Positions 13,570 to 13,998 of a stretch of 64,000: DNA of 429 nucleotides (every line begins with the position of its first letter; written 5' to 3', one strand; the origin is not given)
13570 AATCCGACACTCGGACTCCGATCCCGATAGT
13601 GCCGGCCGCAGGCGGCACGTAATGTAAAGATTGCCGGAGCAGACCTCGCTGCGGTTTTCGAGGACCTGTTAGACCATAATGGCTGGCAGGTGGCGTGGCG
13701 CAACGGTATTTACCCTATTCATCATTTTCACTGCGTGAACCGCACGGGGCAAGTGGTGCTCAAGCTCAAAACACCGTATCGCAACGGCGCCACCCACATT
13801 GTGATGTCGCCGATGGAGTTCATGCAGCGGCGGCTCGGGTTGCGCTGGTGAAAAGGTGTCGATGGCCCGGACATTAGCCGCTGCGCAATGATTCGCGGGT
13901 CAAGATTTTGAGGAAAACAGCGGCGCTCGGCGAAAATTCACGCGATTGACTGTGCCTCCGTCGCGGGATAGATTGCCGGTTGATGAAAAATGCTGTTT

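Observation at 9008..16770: ~140-bp repeat family carrying a conserved sigma70-like promoter and leader upstream of unrelated genes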

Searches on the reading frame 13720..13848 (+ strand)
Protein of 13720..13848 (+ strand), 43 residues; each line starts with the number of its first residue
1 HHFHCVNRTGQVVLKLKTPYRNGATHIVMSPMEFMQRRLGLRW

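Call 18: search_dna_similar(query=window:13732-13848:+, collection=plasmids, mode=protein, max_evalue=0.01, max_rows=20)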
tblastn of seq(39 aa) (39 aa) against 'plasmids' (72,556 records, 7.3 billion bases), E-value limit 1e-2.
Records with a match: 4512; places in all: 6487; records where one place covers at least 80% of the query: 4504.
Best place of each record, by identity: 60-80% 5; <60% 4507.
By first word of the organism name: Escherichia 1551; Klebsiella 1232; Salmonella 636; Enterobacter 252; Acinetobacter 218; Citrobacter 163; Providencia 75; Vibrio 57; Pseudomonas 57; Proteus 44; and 32 more.
By predicted mobility (MOB-suite, as given by PLSDB): conjugative 3319; non-mobilizable 632; mobilizable 561.
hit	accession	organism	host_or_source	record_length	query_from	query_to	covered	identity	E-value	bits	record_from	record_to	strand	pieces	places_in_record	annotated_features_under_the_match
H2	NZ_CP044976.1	Hydrogenophaga sp. PBL-H3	-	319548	2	32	79%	64.5%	2e-4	42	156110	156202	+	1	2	none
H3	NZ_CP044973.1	Hydrogenophaga sp. PBL-H3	-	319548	2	32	79%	64.5%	2e-4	42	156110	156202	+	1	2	none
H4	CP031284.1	Escherichia fergusonii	cloacal swabs,healthy broiler chicken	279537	2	37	92%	47.2%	1e-4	43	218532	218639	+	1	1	none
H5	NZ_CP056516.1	Citrobacter freundii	culture,Wastewater influent sample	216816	4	37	87%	47.1%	1e-3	40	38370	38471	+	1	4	none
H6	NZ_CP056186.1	Citrobacter sp. RHBSTW-01013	culture,Wastewater effluent sample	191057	4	37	87%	47.1%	1e-3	40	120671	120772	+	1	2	none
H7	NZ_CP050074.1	Enterobacter kobei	cell culture,water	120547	4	37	87%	47.1%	1e-3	40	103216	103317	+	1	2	none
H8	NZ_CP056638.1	Citrobacter freundii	culture,Wastewater influent sample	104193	4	37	87%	47.1%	1e-3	40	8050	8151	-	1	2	none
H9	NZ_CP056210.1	Citrobacter freundii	-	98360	4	37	87%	47.1%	1e-3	40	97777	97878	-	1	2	none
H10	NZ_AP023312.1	Salmonella enterica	Bos taurus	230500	4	37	87%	47.1%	1e-3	40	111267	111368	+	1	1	none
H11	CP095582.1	Klebsiella pneumoniae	Homo sapiens,Pure culture one microbial ...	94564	5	37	85%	48.5%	1e-4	43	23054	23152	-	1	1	none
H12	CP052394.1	Klebsiella pneumoniae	Homo sapiens,blood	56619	5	37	85%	48.5%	1e-4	43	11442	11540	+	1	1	none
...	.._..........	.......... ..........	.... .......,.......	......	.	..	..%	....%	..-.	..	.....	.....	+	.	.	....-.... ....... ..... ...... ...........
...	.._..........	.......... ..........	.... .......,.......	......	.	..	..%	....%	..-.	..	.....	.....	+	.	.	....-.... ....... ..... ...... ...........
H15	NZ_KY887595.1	Escherichia coli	-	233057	6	37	82%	50.0%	1e-4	43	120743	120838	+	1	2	none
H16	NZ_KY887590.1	Escherichia coli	-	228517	6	37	82%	50.0%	1e-4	43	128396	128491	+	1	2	none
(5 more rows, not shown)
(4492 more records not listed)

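Call 19: get_annotated_region(hit=H2, flank=3000)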
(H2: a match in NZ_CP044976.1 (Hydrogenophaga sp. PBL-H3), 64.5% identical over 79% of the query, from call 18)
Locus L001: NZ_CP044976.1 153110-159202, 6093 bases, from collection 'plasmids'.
description: Hydrogenophaga sp. PBL-H3 substr. PBL-H3(B2) plasmid pPBL-H3_B2-1, complete sequence
organism: Hydrogenophaga sp. PBL-H3 (NCBI taxid 434010)
taxonomy: Bacteria; Pseudomonadota; Betaproteobacteria; Burkholderiales; Comamonadaceae; Hydrogenophaga; Hydrogenophaga sp. PBL-H3
host: -; source: -; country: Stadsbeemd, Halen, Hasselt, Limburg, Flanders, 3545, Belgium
typing (MOB-suite, as given by PLSDB): conjugative; replicon rep_cluster_2238; relaxase MOBP; mating-pair formation MPF_T
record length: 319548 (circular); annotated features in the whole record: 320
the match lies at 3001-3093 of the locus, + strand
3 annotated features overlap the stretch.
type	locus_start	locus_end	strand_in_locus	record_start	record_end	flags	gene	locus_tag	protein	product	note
CDS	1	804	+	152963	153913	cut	dmeF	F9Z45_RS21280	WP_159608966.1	CDF family Co(II)/Ni(II) efflux transporter DmeF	GO:0006812 - monoatomic cation transport [Evidence IEA]; GO:0055085 - transmembrane transport [Evidence IEA]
CDS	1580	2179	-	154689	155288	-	-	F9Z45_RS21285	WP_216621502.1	PEP-CTERM sorting domain-containing protein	-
CDS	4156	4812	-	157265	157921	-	-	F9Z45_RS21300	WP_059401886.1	GntR family transcriptional regulator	-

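Call 20: get_annotated_region(hit=H13, flank=2500)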
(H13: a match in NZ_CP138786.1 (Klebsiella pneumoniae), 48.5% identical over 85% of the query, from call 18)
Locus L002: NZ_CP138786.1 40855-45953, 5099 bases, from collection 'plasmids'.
description: Klebsiella pneumoniae strain T24441 plasmid unnamed3, complete sequence
organism: Klebsiella pneumoniae (NCBI taxid 573)
taxonomy: Bacteria; Pseudomonadota; Gammaproteobacteria; Enterobacterales; Enterobacteriaceae; Klebsiella; Klebsiella pneumoniae
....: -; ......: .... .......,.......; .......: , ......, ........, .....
typing (MOB-suite, as given by PLSDB): conjugative; replicon IncFII,IncQ1,rep_cluster_1418,rep_cluster_2183; relaxase MOBF,MOBF; mating-pair formation MPF_F
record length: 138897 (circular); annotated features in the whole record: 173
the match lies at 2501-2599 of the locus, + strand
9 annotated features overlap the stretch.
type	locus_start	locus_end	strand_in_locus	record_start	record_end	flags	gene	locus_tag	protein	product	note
CDS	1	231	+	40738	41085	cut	-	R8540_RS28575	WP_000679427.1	quaternary ammonium compound efflux SMR transporter QacE delta 1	-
predicted_resistance_gene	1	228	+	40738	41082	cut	qacEdelta1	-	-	quaternary ammonium compound efflux SMR transporter QacE delta 1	predicted by amrfinderplus; class QUATERNARY AMMONIUM; identity 100.0%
CDS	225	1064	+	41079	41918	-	sul1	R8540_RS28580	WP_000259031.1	sulfonamide-resistant dihydropteroate synthase Sul1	-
predicted_resistance_gene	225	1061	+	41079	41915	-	sul1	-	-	sulfonamide-resistant dihydropteroate synthase Sul1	predicted by amrfinderplus; class SULFONAMIDE; identity 100.0%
CDS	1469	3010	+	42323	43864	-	-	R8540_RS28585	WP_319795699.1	IS91-like element ISCR1 family transposase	GO:0006313 - DNA transposition [Evidence IEA]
CDS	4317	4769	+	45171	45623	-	-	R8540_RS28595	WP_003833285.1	SgcJ/EcaC family oxidoreductase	-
CDS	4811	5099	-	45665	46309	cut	-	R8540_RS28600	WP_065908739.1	quinolone resistance pentapeptide repeat protein QnrB91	-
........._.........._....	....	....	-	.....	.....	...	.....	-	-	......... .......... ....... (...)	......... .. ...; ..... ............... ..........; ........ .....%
predicted_resistance_gene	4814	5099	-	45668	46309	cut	qnrB91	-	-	quinolone resistance pentapeptide repeat protein QnrB91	predicted by amrfinderplus; class QUINOLONE; identity 100.0%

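Call 41: find_homologous_proteins(query=window:13720-13848:+, max_evalue=10)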
Query seq(43 aa) (43 aa): 7 proteins with E <= 10 among 7 candidates.
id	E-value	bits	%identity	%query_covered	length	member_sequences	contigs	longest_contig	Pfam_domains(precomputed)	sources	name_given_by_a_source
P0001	1.9e-10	57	91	74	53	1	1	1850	PF04986.19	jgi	jgi:hypothetical protein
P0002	2.0e-9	54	88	74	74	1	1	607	-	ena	-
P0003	1.2e-8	52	79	77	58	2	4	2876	PF04986.19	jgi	jgi:Putative transposase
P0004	1.4e-8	51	79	77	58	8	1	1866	PF04986.19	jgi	jgi:hypothetical protein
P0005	2.3e-8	51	72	84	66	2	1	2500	PF04986.19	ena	-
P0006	9.4e-8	49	76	77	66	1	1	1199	PF04986.19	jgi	jgi:hypothetical protein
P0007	2.9e-5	41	92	56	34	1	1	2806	-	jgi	jgi:hypothetical protein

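Call 43: find_encoding_contigs(protein=P0001, flank=5000)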
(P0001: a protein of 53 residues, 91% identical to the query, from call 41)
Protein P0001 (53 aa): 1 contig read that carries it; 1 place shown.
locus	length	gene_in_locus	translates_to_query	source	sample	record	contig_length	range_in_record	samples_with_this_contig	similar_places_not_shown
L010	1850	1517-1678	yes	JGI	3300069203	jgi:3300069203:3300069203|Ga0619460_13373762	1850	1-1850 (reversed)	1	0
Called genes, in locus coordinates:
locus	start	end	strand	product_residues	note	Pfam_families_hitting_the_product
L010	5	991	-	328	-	PF03401:TctC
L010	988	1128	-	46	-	PF07476:MAAL_C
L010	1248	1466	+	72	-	-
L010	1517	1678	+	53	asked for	PF04986:Y2_Tnp (weak)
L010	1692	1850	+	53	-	?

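Call 44: find_encoding_contigs(protein=P0003, flank=5000)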
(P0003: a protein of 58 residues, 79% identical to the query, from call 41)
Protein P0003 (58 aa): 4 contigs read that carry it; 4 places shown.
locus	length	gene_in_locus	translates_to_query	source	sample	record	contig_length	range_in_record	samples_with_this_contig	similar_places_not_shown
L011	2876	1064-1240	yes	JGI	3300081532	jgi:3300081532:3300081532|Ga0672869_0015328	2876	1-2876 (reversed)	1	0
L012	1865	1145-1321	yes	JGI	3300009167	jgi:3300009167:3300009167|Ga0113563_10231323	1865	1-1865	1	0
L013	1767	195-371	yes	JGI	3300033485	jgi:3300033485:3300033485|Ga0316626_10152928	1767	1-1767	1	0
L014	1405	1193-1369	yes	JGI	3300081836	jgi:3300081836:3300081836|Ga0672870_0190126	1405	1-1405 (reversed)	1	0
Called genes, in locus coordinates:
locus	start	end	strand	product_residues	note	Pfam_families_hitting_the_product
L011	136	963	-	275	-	PF22778:VCPO_2nd (faint), PF01569:PAP2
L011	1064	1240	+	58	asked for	PF04986:Y2_Tnp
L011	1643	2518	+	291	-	PF00561:Abhydrolase_1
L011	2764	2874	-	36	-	?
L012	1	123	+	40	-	?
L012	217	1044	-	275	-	PF22778:VCPO_2nd (faint), PF01569:PAP2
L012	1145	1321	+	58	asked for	PF04986:Y2_Tnp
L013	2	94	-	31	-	?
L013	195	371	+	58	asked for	PF04986:Y2_Tnp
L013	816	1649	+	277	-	PF00561:Abhydrolase_1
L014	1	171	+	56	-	?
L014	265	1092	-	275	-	PF22778:VCPO_2nd (faint), PF01569:PAP2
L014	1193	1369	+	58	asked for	PF04986:Y2_Tnp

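Call 48: find_homologous_proteins(query=A2, max_evalue=0.001)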
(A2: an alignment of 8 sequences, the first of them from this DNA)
Query A2 (8 sequences) (43 aa, profile of the alignment): 3405 proteins with E <= 0.001 among 8000 candidates; the best 120 are listed.
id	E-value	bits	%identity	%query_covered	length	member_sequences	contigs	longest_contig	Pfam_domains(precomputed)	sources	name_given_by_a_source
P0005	4.0e-31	124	72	84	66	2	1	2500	PF04986.19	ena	-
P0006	5.0e-31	124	76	77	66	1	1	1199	PF04986.19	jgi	jgi:hypothetical protein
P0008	3.9e-30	121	69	84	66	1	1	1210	PF04986.19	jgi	jgi:hypothetical protein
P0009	1.2e-29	119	75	84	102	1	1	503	PF04986.19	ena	-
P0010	5.4e-29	117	75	84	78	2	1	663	PF04986.19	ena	-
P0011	1.2e-28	116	78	84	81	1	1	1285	PF04986.19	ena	-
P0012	2.8e-28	115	70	86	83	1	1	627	PF04986.19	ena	-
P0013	4.2e-28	114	75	84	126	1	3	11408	PF04986.19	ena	-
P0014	1.2e-27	113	75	84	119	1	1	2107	PF04986.19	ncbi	ncbi:MAG: transposase [Gammaproteobacteria bacterium]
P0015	2.0e-27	112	75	84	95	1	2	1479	PF04986.19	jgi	jgi:hypothetical protein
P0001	2.7e-27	112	91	74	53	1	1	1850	PF04986.19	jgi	jgi:hypothetical protein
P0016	6.6e-27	110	66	95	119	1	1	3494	PF04986.19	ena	-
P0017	6.9e-27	110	72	84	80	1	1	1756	PF04986.19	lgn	-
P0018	8.7e-27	110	76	77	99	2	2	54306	PF04986.19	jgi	-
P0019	1.0e-26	110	81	72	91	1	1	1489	PF04986.19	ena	-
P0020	1.4e-26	109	86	84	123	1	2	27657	PF04986.19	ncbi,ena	-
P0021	1.5e-26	109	72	84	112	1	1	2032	PF04986.19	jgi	jgi:hypothetical protein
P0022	1.7e-26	109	75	84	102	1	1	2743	PF04986.19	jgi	jgi:hypothetical protein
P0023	2.6e-26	109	72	84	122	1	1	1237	PF04986.19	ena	-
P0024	3.3e-26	108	67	84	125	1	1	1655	PF04986.19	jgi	jgi:hypothetical protein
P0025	3.9e-26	108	72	84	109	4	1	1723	PF04986.19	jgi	jgi:hypothetical protein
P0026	4.0e-26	108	69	84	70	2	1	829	PF04986.19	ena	-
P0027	4.5e-26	108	70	86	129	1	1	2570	PF04986.19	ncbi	ncbi:MAG: transposase [Gammaproteobacteria bacterium]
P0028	5.0e-26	108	74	81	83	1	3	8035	PF04986.19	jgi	jgi:hypothetical protein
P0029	5.1e-26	108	65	86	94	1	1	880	PF04986.19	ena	-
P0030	6.0e-26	107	69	84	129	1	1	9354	PF04986.19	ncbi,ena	-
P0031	6.0e-26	107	67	84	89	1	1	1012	PF04986.19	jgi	jgi:Putative transposase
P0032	6.9e-26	107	71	81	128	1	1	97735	PF04986.19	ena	-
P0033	7.0e-26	107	67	84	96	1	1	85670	PF04986.19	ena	-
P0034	7.3e-26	107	72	84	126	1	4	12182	PF04986.19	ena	-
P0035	7.8e-26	107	70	86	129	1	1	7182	PF04986.19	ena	-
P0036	7.9e-26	107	71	81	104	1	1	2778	PF04986.19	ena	-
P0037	8.0e-26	107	72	84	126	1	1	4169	PF04986.19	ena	-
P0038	9.0e-26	107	73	86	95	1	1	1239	PF04986.19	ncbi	ncbi:MAG: transposase, partial [Gammaproteobacteria bacterium]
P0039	9.0e-26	107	71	86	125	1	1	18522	PF04986.19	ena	-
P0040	9.0e-26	107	70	86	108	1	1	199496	PF04986.19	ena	-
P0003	1.0e-25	107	79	77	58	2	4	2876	PF04986.19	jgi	jgi:Putative transposase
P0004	1.0e-25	107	79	77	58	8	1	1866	PF04986.19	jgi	jgi:hypothetical protein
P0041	1.0e-25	107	74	81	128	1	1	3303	PF04986.19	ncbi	ncbi:MAG: transposase [Gammaproteobacteria bacterium]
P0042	1.2e-25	106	77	81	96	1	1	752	PF04986.19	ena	-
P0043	1.3e-25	106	83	84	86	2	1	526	PF04986.19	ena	-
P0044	1.3e-25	106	68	88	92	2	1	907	PF04986.19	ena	-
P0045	1.4e-25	106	71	81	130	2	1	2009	PF04986.19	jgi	jgi:hypothetical protein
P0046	1.7e-25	106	68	86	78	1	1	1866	PF04986.19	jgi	jgi:hypothetical protein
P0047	1.7e-25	106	72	84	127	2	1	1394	PF04986.19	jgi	jgi:hypothetical protein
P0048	1.9e-25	106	72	84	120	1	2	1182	PF04986.19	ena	-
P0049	2.1e-25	106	69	84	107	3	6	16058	PF04986.19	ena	-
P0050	2.4e-25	105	83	84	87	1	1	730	PF04986.19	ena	-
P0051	2.5e-25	105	68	86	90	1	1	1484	PF04986.19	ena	-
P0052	2.5e-25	105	67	84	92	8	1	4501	PF04986.19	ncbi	-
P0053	2.6e-25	105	67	84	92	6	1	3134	PF04986.19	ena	-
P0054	2.7e-25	105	71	81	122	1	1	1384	PF04986.19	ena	-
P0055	3.1e-25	105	83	84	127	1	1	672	PF04986.19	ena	-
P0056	3.2e-25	105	67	84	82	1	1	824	PF04986.19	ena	-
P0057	3.2e-25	105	74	81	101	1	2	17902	PF04986.19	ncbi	ncbi:MAG: transposase [Gammaproteobacteria bacterium]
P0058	3.4e-25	105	67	84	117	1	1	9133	PF04986.19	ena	-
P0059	4.1e-25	105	69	84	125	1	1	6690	PF04986.19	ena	-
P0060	4.2e-25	105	71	81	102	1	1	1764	PF04986.19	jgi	jgi:hypothetical protein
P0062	4.5e-25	105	71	81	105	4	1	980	PF04986.19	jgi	-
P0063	4.8e-25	104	72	84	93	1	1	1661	PF04986.19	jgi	jgi:hypothetical protein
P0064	5.4e-25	104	69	84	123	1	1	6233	PF04986.19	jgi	jgi:hypothetical protein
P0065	5.8e-25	104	77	70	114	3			PF04986.19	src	-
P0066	6.4e-25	104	71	81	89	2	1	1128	PF04986.19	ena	-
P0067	6.4e-25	104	71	81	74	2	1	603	PF04986.19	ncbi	-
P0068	6.4e-25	104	62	86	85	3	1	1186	PF04986.19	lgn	-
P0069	6.7e-25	104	69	84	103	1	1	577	PF04986.19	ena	-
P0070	7.1e-25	104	71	81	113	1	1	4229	PF04986.19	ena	-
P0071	7.7e-25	104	69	81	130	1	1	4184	PF04986.19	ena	-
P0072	7.7e-25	104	64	84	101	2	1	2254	PF04986.19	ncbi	ncbi:MAG: transposase [Gammaproteobacteria bacterium]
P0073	7.8e-25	104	69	81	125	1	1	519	PF04986.19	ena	-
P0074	8.0e-25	104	73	86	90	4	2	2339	PF04986.19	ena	-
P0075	8.2e-25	104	71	81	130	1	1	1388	PF04986.19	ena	-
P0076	8.2e-25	104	71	81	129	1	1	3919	PF04986.19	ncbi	ncbi:MAG: transposase [Gammaproteobacteria bacterium]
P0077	9.4e-25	104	72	84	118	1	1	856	PF04986.19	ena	-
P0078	9.6e-25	103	71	81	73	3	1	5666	PF04986.19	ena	-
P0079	9.6e-25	103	71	72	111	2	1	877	PF04986.19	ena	-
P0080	9.7e-25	103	67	84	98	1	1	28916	PF04986.19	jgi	-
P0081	9.9e-25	103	72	84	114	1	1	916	PF04986.19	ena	-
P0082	1.0e-24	103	69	84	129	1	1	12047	PF04986.19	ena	-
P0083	1.1e-24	103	69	84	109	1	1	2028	PF04986.19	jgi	jgi:hypothetical protein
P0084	1.1e-24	103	71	81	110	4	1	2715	PF04986.19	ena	-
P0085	1.1e-24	103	69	81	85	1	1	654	PF04986.19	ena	-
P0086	1.2e-24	103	68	86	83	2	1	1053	PF04986.19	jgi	jgi:hypothetical protein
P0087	1.2e-24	103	71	81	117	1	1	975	PF04986.19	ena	-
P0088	1.2e-24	103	72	84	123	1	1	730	PF04986.19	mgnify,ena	mgnify:CR=1 FL=1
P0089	1.3e-24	103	64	84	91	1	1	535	PF04986.19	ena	-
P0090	1.3e-24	103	71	81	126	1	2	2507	PF04986.19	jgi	-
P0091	1.3e-24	103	71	81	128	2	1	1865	PF04986.19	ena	-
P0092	1.4e-24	103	70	86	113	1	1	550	PF04986.19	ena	-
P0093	1.4e-24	103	67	84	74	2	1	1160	PF04986.19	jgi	jgi:hypothetical protein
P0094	1.4e-24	103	69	81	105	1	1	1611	PF04986.19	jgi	jgi:hypothetical protein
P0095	1.7e-24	103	69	84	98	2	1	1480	PF04986.19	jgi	-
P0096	1.8e-24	103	77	72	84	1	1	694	PF04986.19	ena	-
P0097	1.8e-24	103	73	86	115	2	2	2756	PF04986.19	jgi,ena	-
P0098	1.8e-24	103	69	81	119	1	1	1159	PF04986.19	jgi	-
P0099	1.9e-24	103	67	84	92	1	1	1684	PF04986.19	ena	-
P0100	2.0e-24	103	69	81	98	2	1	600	PF04986.19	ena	-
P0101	2.0e-24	102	69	84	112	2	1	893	PF04986.19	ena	-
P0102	2.1e-24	102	69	81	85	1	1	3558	PF04986.19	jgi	jgi:hypothetical protein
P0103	2.1e-24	102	69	84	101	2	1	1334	PF04986.19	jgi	jgi:hypothetical protein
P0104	2.2e-24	102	72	84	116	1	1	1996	PF04986.19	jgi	jgi:hypothetical protein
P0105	2.2e-24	102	69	81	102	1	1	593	PF04986.19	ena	-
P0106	2.3e-24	102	66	81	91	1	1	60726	PF04986.19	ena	-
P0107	2.3e-24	102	69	81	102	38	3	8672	PF04986.19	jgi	jgi:hypothetical protein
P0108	2.4e-24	102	69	81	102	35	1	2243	PF04986.19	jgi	jgi:hypothetical protein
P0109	2.4e-24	102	73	77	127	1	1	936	PF04986.19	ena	-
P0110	2.5e-24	102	69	81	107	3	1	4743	PF04986.19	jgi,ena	jgi:hypothetical protein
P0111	2.5e-24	102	69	84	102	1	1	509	PF04986.19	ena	-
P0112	2.6e-24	102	71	81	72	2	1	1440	PF04986.19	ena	-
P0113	2.6e-24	102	66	81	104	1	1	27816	PF04986.19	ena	-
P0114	2.6e-24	102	75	84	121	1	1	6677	PF04986.19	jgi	jgi:putative transposase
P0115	2.8e-24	102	66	81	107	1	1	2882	PF04986.19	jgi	-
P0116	3.1e-24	102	66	81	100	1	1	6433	PF04986.19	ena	-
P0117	3.2e-24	102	64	84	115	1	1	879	PF04986.19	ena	-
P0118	3.3e-24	102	69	84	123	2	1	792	PF04986.19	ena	-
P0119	3.4e-24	102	81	74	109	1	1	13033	PF04986.19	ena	-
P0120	3.7e-24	102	69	81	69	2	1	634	PF04986.19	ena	-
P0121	3.9e-24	102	72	84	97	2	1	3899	PF04986.19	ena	-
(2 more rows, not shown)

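Call 49: find_encoding_contigs(protein=P0020, flank=4000)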
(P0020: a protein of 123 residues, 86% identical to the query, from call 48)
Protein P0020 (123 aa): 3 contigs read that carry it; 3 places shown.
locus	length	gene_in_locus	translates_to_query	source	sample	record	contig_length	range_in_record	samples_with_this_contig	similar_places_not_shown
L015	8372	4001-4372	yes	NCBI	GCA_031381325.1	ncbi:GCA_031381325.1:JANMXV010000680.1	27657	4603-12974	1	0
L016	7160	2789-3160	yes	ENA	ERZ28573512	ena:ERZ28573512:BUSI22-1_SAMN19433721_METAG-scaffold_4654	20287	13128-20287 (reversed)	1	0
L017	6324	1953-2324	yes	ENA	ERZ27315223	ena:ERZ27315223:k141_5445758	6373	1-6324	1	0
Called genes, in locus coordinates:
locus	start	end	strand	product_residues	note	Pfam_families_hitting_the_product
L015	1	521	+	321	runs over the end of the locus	PF00301:Rubredoxin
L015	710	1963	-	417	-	PF01546:Peptidase_M20, PF07687:M20_dimer (weak)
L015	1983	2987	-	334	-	PF03401:TctC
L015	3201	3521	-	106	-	PF02452:PemK_toxin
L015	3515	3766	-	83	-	-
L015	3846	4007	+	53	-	-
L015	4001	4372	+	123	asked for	PF04986:Y2_Tnp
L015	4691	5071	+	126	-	PF03401:TctC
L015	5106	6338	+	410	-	PF08309:LVIVD (faint)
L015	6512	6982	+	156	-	PF12158:DUF3592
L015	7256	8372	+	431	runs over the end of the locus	PF00815:Histidinol_dh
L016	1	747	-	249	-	?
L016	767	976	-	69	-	-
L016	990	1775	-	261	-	-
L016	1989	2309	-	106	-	PF02452:PemK_toxin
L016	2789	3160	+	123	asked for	PF04986:Y2_Tnp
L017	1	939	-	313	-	?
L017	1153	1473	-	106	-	PF02452:PemK_toxin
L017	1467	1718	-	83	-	-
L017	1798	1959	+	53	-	-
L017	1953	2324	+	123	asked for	PF04986:Y2_Tnp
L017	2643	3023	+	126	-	PF03401:TctC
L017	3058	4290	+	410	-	PF08309:LVIVD (faint)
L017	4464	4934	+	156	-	PF12158:DUF3592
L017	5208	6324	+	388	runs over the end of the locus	?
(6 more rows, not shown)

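Call 50: find_encoding_contigs(protein=P0119, flank=4000)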
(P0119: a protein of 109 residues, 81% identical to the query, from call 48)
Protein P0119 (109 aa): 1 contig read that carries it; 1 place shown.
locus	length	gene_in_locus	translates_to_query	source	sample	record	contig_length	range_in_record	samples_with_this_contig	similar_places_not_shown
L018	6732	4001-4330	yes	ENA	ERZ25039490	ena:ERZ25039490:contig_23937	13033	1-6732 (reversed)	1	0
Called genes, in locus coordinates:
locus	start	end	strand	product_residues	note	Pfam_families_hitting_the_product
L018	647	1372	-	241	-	PF04392:ABC_sub_bind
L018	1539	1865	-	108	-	-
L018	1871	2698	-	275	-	PF00528:BPD_transp_1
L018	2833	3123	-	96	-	-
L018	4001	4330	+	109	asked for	PF04986:Y2_Tnp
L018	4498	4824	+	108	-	-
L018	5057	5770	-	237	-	PF00182:Glyco_hydro_19 (weak), PF01471:PG_binding_1, PF09374:PG_binding_3 (faint)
